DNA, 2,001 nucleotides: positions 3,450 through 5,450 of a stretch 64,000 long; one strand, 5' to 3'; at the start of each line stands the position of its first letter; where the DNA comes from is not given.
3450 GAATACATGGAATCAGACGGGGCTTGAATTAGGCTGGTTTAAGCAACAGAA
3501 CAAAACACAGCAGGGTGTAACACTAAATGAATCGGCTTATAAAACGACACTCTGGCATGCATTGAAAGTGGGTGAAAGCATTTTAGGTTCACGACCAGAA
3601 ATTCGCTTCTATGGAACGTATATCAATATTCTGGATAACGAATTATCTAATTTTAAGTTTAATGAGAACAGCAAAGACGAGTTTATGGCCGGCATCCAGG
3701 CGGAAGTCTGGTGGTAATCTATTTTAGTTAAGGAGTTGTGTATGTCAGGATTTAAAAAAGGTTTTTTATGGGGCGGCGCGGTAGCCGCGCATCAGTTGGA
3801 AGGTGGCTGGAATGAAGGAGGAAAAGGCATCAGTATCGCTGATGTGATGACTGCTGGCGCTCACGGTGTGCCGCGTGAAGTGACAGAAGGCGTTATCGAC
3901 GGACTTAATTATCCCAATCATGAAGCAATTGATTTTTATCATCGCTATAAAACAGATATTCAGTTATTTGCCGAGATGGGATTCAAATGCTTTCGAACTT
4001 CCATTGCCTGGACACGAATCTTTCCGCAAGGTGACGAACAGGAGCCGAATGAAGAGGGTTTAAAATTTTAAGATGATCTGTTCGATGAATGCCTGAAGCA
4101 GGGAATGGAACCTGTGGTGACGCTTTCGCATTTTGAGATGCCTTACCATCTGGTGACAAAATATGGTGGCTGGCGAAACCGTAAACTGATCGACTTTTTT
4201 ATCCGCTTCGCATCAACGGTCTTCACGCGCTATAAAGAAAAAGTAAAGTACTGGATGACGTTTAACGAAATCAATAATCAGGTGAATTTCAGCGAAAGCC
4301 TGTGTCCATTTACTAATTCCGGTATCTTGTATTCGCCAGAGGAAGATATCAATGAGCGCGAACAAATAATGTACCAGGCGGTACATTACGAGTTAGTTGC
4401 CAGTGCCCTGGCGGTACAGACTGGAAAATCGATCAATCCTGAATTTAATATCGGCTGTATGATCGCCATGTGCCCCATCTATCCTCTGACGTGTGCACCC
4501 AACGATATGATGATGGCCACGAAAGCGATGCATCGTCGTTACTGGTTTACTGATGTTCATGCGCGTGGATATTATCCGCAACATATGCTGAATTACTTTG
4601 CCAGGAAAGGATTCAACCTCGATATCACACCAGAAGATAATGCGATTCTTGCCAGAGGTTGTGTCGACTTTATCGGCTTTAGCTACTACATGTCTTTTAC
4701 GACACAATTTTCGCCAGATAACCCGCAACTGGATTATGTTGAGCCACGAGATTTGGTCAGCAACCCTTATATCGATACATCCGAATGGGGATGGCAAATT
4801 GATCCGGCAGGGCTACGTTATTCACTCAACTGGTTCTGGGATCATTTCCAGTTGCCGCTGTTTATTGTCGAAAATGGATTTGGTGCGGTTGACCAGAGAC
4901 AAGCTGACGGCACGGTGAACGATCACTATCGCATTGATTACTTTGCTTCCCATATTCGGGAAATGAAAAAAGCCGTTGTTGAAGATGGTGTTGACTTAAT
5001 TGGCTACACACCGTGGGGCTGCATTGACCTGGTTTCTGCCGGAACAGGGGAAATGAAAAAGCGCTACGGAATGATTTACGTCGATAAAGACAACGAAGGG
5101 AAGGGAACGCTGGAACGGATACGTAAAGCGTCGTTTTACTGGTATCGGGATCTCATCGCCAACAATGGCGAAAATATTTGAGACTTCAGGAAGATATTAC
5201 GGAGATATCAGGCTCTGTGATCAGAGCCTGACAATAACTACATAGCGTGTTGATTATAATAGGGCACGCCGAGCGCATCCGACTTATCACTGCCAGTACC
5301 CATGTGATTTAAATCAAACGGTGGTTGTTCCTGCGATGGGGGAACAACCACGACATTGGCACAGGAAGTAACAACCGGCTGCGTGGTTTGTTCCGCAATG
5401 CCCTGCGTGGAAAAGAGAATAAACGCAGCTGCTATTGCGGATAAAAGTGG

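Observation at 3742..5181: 6-phospho-beta-glucosidase inactivated by a single in-frame TAA inside an otherwise intact PTS cluster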

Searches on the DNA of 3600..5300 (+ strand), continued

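Call 20: get_annotated_region(hit=H103, flank=6000)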
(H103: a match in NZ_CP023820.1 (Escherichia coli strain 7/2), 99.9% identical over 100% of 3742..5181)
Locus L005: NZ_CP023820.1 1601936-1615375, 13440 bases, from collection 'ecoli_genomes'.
description: Escherichia coli strain 7/2 chromosome, complete genome
organism: Escherichia coli strain 7/2 (NCBI taxid 562)
replicon: chromosome; assembly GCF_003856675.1
host: Homo sapiens; source: feces; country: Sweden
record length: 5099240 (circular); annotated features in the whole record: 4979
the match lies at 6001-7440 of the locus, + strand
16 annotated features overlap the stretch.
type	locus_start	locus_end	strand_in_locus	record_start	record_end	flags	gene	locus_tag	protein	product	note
CDS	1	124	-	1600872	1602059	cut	ydeE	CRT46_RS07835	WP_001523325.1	efflux MFS transporter YdeE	-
CDS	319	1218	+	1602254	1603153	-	eamA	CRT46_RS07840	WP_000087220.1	O-acetylserine/cysteine exporter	-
CDS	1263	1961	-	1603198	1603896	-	-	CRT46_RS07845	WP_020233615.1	GntR family transcriptional regulator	-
CDS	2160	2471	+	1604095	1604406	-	-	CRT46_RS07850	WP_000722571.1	PTS sugar transporter subunit IIB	-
CDS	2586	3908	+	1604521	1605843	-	-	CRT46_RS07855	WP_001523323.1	PTS sugar transporter subunit IIC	-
CDS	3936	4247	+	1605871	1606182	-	-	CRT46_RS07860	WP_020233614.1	PTS lactose/cellobiose transporter subunit IIA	-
CDS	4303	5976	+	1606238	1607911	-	-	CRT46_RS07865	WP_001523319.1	carbohydrate porin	-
CDS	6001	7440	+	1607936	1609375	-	-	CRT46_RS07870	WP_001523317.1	6-phospho-beta-glucosidase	-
CDS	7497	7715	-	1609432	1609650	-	marB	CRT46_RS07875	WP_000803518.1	multiple antibiotic resistance protein MarB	-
CDS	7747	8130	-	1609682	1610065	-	marA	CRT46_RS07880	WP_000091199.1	MDR efflux pump AcrAB transcriptional activator MarA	-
CDS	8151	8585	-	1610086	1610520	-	marR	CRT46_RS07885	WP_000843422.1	multiple antibiotic resistance transcriptional regulator MarR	-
CDS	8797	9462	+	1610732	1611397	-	marC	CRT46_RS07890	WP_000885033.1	NAAT family transporter MarC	-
CDS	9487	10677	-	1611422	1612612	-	ydeA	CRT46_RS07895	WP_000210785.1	L-arabinose MFS transporter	-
CDS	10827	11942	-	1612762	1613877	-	yneK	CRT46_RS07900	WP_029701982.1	putative protein YneK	-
CDS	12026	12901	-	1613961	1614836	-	ptrR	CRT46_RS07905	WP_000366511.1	putrescine utilization regulator PtrR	-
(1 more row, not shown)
